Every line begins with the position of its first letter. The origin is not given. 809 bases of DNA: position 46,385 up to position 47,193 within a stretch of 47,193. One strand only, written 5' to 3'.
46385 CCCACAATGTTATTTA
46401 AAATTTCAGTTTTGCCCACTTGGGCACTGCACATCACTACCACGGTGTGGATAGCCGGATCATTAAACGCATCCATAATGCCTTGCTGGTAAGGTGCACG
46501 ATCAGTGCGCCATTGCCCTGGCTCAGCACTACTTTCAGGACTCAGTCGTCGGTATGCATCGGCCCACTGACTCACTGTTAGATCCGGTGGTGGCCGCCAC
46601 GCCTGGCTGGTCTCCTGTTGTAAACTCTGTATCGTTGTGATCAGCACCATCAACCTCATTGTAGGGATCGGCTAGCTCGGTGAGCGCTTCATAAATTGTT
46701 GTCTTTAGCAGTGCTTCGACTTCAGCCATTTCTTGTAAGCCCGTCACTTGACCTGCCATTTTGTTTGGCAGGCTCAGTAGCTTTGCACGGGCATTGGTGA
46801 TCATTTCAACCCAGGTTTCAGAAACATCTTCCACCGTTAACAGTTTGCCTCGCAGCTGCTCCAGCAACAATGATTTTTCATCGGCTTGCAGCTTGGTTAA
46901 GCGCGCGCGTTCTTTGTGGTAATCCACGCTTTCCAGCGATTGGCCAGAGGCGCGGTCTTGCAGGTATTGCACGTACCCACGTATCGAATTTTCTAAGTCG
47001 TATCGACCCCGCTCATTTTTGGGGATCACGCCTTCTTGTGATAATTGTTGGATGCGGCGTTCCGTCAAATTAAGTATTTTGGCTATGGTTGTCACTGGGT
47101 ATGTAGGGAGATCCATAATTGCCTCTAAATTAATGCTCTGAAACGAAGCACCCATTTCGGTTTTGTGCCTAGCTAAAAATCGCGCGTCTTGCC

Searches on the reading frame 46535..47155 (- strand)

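Call 8: search_protein_families(library=phrogs, proteins=[window:46535-47155:-], max_evalue=0.00001)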
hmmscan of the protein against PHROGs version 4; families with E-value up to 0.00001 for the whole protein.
window:46535-47155:- (206 aa): 1 family
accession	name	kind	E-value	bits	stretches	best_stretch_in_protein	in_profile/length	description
phrog_57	-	head and packaging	1.7e-35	123.7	1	22-181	16-189/199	terminase small subunit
